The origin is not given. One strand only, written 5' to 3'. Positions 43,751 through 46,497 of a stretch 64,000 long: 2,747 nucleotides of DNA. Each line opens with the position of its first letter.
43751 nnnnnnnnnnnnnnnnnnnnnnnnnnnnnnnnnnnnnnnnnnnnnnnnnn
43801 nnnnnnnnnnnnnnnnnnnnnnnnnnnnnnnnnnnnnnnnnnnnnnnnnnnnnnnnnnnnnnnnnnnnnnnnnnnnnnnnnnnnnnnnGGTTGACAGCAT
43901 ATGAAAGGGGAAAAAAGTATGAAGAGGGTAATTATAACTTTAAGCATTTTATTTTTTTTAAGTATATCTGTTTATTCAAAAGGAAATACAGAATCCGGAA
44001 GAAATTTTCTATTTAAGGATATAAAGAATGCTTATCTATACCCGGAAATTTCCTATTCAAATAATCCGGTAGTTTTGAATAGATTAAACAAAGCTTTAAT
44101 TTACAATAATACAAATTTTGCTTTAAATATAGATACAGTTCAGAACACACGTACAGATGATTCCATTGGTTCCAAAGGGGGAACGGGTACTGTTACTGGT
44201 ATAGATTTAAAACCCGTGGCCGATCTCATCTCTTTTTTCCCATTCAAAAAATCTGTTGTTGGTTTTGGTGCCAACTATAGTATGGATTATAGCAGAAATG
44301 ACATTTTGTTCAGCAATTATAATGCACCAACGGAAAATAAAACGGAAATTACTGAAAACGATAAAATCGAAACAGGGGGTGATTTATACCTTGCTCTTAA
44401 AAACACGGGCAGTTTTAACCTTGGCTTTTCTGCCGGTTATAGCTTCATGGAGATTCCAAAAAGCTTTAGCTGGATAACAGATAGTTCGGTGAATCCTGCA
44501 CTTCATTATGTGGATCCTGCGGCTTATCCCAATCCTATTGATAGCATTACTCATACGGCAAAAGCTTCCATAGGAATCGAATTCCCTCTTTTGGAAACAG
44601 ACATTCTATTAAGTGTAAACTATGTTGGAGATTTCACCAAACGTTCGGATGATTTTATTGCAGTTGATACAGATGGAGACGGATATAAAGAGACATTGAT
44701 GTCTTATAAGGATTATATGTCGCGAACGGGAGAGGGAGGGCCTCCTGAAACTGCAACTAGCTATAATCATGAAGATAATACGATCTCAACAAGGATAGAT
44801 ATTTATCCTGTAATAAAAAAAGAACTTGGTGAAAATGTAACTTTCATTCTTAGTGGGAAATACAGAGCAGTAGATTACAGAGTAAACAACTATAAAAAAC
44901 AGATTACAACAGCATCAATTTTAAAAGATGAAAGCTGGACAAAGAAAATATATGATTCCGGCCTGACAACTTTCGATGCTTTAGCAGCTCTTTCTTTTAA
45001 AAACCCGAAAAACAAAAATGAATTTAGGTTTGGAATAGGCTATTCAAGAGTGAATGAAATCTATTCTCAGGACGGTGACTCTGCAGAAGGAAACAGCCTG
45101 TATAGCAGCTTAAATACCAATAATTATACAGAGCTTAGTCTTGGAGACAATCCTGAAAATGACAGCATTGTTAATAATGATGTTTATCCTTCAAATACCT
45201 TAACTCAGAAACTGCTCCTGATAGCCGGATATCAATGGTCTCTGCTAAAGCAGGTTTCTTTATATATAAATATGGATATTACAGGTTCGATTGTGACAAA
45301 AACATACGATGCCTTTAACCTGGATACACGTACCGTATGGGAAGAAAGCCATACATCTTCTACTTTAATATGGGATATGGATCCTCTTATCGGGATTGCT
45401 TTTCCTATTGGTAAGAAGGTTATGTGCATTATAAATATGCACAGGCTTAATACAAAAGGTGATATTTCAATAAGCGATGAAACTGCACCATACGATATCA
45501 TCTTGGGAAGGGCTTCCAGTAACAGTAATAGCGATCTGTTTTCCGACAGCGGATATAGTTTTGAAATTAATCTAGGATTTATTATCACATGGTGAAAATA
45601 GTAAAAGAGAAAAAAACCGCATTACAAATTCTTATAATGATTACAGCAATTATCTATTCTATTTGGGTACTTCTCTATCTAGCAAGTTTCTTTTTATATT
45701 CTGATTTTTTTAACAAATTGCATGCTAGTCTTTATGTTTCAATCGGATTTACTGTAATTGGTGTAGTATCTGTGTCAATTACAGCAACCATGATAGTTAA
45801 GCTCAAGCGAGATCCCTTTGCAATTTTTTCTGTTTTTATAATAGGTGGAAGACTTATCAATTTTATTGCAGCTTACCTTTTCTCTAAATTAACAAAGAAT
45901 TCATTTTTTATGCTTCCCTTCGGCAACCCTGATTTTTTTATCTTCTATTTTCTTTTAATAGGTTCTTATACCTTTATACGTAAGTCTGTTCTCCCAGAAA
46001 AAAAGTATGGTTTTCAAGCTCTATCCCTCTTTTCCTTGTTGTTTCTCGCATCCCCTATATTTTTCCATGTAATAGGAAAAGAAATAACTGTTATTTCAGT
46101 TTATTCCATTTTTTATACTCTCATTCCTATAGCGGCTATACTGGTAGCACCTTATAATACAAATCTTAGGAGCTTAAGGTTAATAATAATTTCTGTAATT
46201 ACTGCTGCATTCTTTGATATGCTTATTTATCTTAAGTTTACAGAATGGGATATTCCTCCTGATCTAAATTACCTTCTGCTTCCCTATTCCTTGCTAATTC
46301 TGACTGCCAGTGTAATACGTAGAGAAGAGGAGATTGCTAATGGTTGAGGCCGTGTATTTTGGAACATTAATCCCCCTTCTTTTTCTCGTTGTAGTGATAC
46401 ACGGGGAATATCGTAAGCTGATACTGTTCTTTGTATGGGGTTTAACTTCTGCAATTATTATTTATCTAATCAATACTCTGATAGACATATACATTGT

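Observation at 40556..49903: AT-rich nine-gene envelope operon: YD/RHS-repeat mini-lipoproteins, OM beta-barrel, two polytopic membrane proteins including a PrsW-like protease, beta-helix lipoprotein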

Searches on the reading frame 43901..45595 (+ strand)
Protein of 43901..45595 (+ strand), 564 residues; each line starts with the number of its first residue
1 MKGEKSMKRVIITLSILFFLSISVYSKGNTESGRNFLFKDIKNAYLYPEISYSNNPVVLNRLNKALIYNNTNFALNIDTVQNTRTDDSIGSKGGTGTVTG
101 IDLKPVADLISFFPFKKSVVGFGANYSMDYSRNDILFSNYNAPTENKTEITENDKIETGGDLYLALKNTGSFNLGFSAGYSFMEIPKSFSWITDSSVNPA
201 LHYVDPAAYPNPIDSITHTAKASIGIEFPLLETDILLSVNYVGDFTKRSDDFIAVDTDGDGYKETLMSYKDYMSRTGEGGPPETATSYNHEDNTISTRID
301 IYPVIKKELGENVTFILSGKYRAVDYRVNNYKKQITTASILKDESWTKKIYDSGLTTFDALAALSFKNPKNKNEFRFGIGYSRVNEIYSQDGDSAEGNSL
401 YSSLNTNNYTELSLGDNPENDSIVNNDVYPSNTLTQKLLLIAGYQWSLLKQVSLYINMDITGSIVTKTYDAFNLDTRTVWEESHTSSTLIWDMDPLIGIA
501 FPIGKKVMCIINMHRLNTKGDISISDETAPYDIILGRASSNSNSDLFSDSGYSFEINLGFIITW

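Call 3: search_protein_families(library=pfam, proteins=[window:43901-45595:+], max_evalue=1)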
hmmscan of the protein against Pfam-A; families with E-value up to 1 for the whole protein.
window:43901-45595:+ (564 aa): 0 families

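Call 6: search_protein_families(library=ncbifam, proteins=[window:43901-45595:+], max_evalue=1)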
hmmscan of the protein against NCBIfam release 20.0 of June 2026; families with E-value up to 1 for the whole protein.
window:43901-45595:+ (564 aa): 0 families

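Call 26: find_homologous_proteins(query=window:43901-45595:+)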
Query window:43901-45595:+ (564 aa): 15 proteins with E <= 0.001 among 8000 candidates.
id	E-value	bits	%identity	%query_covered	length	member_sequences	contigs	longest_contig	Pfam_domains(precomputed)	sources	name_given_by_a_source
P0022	0.0e+0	1257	100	100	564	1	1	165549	-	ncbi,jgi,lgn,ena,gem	-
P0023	3.2e-262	889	70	99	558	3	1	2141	-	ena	-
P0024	2.8e-247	840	67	99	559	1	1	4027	-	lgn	-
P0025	2.4e-129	450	42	99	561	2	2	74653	-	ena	-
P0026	5.0e-121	423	42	94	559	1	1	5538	-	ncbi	-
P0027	2.5e-117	411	38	99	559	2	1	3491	-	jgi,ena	-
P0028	2.4e-114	401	37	99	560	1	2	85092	-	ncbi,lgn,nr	ncbi:MAG: hypothetical protein JXR86_17540 [Spirochaetales bacterium]|nr:hypothetical protein [Spiro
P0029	7.3e-112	393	38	99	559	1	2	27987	-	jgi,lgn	jgi:hypothetical protein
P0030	6.6e-111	389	36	99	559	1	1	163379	-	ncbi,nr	ncbi:MAG: hypothetical protein JEZ04_14975 [Spirochaetales bacterium]|nr:hypothetical protein [Spiro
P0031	6.7e-99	350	36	92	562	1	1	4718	-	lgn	-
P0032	1.0e-97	346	37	94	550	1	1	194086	-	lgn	-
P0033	1.8e-93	332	35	90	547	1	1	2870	-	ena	-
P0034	2.0e-86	309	33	99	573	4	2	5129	-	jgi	jgi:hypothetical protein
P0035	2.2e-70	256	33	88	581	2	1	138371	-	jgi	-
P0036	1.4e-65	240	30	93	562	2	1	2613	-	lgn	-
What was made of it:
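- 43901..45595 (+): Gene E: a 564-aa outer-membrane beta-barrel of about 16-18 strands. It has a DxDxDG-type loop (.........) and a C-terminal beta-signal (GFIITW). 15 relatives only (call 26).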

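Call 44: predict_structure(alignment_id=A4)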
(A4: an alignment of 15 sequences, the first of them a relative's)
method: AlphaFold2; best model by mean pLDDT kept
length: 564 residues; sequences in the alignment: 15
mean_pLDDT: 77.9   pTM: 0.75
mean pLDDT of the five models: 77.9, 76.2, 76.1, 74.4, 72.3
residues with pLDDT >= 90: 179; 70-90: 225; 50-70: 99; < 50: 61
segments of 3 or more residues with pLDDT < 50: 1-9, 14-31, 397-408, 515-524
pLDDT, mean of each block of 10 residues (from residue 1): 42 42 27 50 74 87 84 85 84 90 91 90 94 94 92 94 85 92 93 91 79 92 91 89 93 85 87 68 72 95 92 91 95 81 82 92 89 88 91 58 41 61 67 89 78 78 80 64 56 68 81 48 48 64 72 76 79
secondary structure, 60 per line:
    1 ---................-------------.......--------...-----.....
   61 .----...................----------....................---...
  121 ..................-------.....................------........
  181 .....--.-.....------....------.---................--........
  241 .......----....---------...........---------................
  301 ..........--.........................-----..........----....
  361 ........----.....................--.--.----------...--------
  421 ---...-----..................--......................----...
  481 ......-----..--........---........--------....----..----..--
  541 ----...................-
elements in order: H4-19 H33-39 H56-61 E66-84 E95-114 E118-138 E146-166 E173-185 E190-194 E201-204 E215-230 E233-247 E252-255 E265-268 H269-275 E285-310 E313-337 E343-352 E357-368 E373-393 E432-449 E452-473 E478-486 E496-503 E507-514 E523-526 E545-563
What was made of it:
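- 43901..45595 (+): AlphaFold2 model: pLDDT 78, pTM 0.75 (call 44).
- On Outer-membrane beta-barrel proteins: This applies to E. The model has pLDDT 78 and pTM 0.75, with about 18 strands (call 44).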

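Call 47: fold_search(model_id=the predicted structure, library=pdb)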
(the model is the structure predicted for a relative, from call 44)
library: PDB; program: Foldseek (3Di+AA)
matches with E <= 10: 869; with E <= 0.001: 206
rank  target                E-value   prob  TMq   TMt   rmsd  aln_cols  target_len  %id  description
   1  3dwn_A                1.1e-08  1.00  0.29  0.36  15.1       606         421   10  Crystal structure of the long-chain fatty acid transporter FadL mutant A77E/S100R (released 2008-12-16)
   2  2r4p_A                2.8e-08  1.00  0.31  0.40  14.6       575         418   10  Crystal structure of the long-chain fatty acid transporter FadL mutant G212E (released 2008-09-16)
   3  2hdi_A                4.0e-08  1.00  0.26  0.25  22.6       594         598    9  Crystal structure of the Colicin I receptor Cir from E.coli in complex with receptor binding domain of Colicin Ia. (released 2007-05-08)
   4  2r4l_B                4.2e-08  1.00  0.31  0.40  14.4       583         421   10  Crystal structure of the long-chain fatty acid transporter FadL mutant P34A (released 2008-09-16)
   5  1t16_A                4.2e-08  1.00  0.29  0.36  14.7       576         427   10  Crystal structure of the bacterial fatty acid transporter FadL from Escherichia coli (released 2004-06-15)
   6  2r4l_A                7.4e-08  1.00  0.32  0.41  14.2       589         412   10  Crystal structure of the long-chain fatty acid transporter FadL mutant P34A (released 2008-09-16)
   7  1xkw                  1.2e-07  1.00  0.26  0.23  21.2       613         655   11  Pyochelin outer membrane receptor FptA from Pseudomonas aeruginosa (released 2005-10-04)
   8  3pgs_A                1.2e-07  1.00  0.31  0.40  14.4       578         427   10  Phe3Gly mutant of EcFadL (released 2011-05-25)
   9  3pf1_A                1.3e-07  1.00  0.31  0.40  14.4       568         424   10  E. coli FadL Asp348Ala mutant (released 2011-05-25)
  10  6z37                  1.7e-07  1.00  0.30  0.39  16.7       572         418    7  TodX monoaromatic hydrocarbon channel deltaS2 mutant (released 2020-11-04)
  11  3bs0_A                2.6e-07  1.00  0.30  0.39  14.7       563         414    6  Crystal structure of the P. putida toluene transporter TodX (released 2008-06-10)
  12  1t1l_A                2.8e-07  1.00  0.29  0.36  14.0       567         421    9  Crystal structure of the long-chain fatty acid transporter FadL (released 2004-06-15)
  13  2r4o_A                4.7e-07  1.00  0.30  0.39  14.4       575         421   10  Crystal structure of the long-chain fatty acid transporter FadL mutant delta NPA (released 2008-09-16)
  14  2r8a_A                6.1e-07  1.00  0.29  0.42  14.4       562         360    9  Crystal structure of the long-chain fatty acid transporter FadL mutant delta N8 (released 2008-09-23)
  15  2guf                  7.2e-07  1.00  0.19  0.19  20.4       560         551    9  In meso crystal structure of the cobalamin transporter, BtuB (released 2006-12-05)
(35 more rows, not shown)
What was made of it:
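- On Outer-membrane beta-barrel proteins: There are 206 Foldseek hits at E<=1e-3, all outer-membrane barrels (call 47).
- On FadL/TodX family: E is about 140 residues longer than FadL (call 47).
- E's best structural matches are substrate channels: FadL, TodX, TonB-dependent receptors and BcsC (call 47).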

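Call 77: search_protein_families(library=padloc, proteins=[window:43901-45595:+], max_evalue=0.01)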
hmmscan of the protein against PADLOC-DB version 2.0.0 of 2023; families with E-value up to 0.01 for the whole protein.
window:43901-45595:+ (564 aa): 0 families

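Call 102: search_protein_families(library=pfam, alignment_id=A4, max_evalue=1)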
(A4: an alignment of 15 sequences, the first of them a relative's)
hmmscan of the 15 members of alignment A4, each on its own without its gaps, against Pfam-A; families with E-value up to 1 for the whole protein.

A. member 1, P0022 (564 aa): 0 families

B. families by the number of members that match (of 15 scanned): 8 families
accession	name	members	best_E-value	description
PF18884.5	TSP3_bac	2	0.1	Bacterial TSP3 repeat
PF16647.10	GCSF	1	0.0054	Granulocyte colony-stimulating factor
PF18469.7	PH_18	1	0.057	Pleckstrin homology domain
PF08139.17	LPAM_1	1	0.11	Prokaryotic membrane lipoprotein lipid attachment site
PF12783.13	Sec7-like_HUS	1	0.16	Mon2/Sec7/BIG1-like, HUS domain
PF13202.12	EF-hand_5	1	0.19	EF hand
PF19590.4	TrbL_3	1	0.26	TrbL/VirB6 plasmid conjugal transfer like protein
PF14905.12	OMP_b-brl_3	1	0.28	Outer membrane protein beta-barrel family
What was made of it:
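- On FadL/TodX family: No Pfam hit in 15 orthologues (call 102).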

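Call 105: search_solved_structures(query=A4, max_evalue=10)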
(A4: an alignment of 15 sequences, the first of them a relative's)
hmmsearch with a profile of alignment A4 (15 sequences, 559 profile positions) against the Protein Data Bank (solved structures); distinct sequences matched with E-value up to 10: 0.
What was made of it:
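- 43901..45595 (+): No Pfam or PDB sequence family (calls 3, 102, 105).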

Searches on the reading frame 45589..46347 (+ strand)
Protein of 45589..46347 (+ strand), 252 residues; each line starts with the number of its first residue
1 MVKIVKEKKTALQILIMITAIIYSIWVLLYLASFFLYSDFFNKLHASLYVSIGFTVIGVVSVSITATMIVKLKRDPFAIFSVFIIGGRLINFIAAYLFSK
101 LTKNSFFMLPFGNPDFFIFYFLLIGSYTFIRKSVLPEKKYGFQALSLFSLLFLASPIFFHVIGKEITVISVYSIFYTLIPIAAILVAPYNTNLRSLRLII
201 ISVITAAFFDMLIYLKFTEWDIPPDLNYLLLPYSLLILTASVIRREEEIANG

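Call 3: search_protein_families(library=pfam, proteins=[window:45589-46347:+], max_evalue=1)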
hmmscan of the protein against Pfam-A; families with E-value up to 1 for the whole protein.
window:45589-46347:+ (252 aa): 0 families

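Call 6: search_protein_families(library=ncbifam, proteins=[window:45589-46347:+], max_evalue=1)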
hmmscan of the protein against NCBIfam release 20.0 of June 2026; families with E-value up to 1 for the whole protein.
window:45589-46347:+ (252 aa): 0 families

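Call 23: search_solved_structures(query=A1, max_evalue=10)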
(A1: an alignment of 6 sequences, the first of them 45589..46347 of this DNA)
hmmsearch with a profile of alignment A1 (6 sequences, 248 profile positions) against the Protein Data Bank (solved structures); distinct sequences matched with E-value up to 10: 0.

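Call 63: find_homologous_proteins(query=window:45589-46347:+, max_evalue=0.01)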
Query window:45589-46347:+ (252 aa): 10 proteins with E <= 0.01 among 2004 candidates.
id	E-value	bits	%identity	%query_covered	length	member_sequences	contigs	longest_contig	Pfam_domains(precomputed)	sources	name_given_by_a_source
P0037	2.1e-149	514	100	100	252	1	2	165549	-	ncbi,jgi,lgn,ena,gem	-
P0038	1.1e-96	341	67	100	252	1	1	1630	-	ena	-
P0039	6.6e-96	339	64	100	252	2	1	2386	-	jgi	-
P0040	7.4e-96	339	65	100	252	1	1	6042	-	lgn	-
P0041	5.6e-94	332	65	100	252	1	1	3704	-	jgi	-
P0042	4.1e-93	330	66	100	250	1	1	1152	-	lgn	-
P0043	9.3e-93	328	62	100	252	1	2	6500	-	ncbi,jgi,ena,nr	ncbi:MAG: hypothetical protein DRP57_05955 [Spirochaetes bacterium]|nr:MAG: hypothetical protein DRP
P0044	3.4e-90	320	62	100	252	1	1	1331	-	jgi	-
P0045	8.3e-90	319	63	100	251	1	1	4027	-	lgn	-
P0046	2.4e-31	127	36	96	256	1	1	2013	-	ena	-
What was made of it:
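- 45589..46347 (+): Gene F: a 252-aa polytopic membrane protein with about 8 hydrophobic segments and no known family. It always sits immediately upstream of G and is lost together with G. 10 relatives (call 63).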

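Call 77: search_protein_families(library=padloc, proteins=[window:45589-46347:+], max_evalue=0.01)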
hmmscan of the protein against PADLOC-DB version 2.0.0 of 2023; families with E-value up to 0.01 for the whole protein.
window:45589-46347:+ (252 aa): 0 families

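Call 101: search_protein_families(library=pfam, alignment_id=A1, max_evalue=1)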
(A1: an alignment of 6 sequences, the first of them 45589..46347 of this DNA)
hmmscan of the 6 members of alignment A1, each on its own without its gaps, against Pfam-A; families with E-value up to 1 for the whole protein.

A. member 1, window:45589-46347:+ (252 aa): 0 families

B. families by the number of members that match (of 6 scanned): 3 families
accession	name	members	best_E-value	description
PF11992.13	TgpA_N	1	0.28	TgpA N-terminal domain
PF05620.16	TMEM208_SND2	1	0.36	SRP-independent targeting protein 2/TMEM208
PF19744.4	DUF6232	1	0.43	Family of unknown function (DUF6232)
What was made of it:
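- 45589..46347 (+): No Pfam or PDB hit (calls 3, 23, 101).
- Tried and rejected: No Pfam or PDB hit for six orthologues (calls 23, 101).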
